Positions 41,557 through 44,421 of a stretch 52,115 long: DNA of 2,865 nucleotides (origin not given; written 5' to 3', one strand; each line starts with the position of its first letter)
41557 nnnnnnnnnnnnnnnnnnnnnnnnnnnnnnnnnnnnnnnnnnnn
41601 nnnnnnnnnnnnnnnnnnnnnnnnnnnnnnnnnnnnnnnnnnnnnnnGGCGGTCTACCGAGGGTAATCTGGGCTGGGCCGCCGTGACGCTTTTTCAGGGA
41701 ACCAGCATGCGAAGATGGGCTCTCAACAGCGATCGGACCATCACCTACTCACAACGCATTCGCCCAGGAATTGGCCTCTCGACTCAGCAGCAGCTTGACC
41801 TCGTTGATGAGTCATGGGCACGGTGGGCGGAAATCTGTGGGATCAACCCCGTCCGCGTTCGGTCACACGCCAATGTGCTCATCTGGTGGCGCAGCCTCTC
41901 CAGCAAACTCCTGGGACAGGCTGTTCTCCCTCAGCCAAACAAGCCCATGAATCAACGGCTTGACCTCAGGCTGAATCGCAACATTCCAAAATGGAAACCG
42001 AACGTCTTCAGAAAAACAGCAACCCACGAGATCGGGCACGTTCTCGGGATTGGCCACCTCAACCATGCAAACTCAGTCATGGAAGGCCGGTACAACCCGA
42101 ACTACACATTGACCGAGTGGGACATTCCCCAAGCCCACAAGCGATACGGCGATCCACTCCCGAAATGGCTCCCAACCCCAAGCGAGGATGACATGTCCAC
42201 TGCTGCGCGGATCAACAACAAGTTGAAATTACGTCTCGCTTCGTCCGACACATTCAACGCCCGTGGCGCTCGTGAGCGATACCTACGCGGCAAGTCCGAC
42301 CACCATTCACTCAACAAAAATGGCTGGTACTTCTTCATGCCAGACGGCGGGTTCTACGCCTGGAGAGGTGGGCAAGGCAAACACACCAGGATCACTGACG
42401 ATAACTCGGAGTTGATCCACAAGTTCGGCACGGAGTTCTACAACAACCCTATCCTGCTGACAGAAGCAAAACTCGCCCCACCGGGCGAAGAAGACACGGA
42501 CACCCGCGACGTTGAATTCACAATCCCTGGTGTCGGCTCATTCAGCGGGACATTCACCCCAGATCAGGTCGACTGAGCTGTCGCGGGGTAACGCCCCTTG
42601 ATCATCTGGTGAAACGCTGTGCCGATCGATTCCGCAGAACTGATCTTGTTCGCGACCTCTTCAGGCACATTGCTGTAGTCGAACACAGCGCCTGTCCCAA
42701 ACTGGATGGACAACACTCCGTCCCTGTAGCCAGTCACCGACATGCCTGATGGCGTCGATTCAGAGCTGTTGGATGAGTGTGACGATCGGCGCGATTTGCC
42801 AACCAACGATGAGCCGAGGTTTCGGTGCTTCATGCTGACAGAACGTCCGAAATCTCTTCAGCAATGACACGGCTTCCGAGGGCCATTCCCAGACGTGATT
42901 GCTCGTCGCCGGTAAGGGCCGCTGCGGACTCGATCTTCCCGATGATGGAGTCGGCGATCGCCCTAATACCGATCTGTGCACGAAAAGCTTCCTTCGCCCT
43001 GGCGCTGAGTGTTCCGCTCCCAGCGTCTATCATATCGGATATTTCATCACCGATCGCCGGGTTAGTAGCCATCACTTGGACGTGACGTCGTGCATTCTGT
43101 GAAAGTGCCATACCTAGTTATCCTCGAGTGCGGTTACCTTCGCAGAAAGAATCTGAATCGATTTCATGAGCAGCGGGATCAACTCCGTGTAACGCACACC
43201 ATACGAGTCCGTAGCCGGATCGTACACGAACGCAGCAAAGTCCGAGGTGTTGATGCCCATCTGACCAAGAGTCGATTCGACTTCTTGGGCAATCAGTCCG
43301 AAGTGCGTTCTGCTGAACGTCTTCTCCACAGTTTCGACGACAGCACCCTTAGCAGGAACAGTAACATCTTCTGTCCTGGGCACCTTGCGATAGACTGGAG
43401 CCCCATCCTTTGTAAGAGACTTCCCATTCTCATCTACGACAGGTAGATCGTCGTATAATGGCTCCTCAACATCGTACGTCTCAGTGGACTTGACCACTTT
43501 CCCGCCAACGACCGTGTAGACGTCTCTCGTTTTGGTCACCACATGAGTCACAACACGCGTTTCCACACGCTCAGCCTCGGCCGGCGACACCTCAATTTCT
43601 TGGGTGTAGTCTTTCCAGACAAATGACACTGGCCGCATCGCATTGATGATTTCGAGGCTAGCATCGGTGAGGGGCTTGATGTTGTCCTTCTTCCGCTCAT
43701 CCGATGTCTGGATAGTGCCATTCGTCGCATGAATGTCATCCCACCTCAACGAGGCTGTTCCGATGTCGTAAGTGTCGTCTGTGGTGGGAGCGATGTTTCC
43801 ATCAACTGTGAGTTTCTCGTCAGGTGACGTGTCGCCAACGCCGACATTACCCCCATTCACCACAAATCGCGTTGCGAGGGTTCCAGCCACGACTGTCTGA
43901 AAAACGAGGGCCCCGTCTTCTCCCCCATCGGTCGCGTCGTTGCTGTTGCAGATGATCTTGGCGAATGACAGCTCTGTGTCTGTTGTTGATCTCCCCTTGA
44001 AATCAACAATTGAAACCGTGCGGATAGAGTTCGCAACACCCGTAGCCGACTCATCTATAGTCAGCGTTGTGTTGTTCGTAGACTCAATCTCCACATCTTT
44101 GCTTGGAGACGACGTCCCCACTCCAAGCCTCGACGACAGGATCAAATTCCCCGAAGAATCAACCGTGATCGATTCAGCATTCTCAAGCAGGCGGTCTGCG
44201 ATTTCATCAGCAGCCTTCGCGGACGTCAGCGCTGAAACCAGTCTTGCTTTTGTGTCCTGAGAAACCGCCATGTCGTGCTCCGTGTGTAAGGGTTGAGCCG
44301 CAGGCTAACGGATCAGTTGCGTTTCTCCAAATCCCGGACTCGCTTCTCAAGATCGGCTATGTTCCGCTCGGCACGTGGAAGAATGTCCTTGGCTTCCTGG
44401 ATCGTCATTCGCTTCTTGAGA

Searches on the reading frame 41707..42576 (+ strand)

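Call 13: search_protein_families(library=pfam, proteins=[window:41707-42576:+], max_evalue=0.01)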
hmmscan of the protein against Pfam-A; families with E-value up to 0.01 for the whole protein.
window:41707-42576:+ (289 aa): 2 families
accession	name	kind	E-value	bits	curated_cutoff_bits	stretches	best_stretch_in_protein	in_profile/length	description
PF00413.30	Peptidase_M10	-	5.6e-07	30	24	1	99-147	106-158/159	Matrixin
PF07998.17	Peptidase_M54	-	0.00059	20.3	24.4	1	103-142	147-181/194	Peptidase family M54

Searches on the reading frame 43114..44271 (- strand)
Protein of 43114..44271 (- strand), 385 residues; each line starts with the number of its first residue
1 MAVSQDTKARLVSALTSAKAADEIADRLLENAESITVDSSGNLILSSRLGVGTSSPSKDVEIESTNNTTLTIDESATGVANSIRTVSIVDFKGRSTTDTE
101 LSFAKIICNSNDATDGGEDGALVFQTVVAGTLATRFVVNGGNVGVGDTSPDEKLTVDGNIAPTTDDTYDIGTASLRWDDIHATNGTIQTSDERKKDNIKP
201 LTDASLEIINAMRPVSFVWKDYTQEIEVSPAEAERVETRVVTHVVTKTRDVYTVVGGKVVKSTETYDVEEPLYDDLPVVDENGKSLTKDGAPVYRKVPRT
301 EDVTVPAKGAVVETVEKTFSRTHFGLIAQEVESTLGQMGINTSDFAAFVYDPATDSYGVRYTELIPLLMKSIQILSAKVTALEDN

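Call 13: search_protein_families(library=pfam, proteins=[window:43114-44271:-], max_evalue=0.01)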
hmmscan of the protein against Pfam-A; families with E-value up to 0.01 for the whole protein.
window:43114-44271:- (385 aa): 1 family
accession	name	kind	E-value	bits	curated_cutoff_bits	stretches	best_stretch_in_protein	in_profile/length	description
PF13884.11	Peptidase_S74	-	1.4e-13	51.3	22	1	190-224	1-35/58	Chaperone of endosialidase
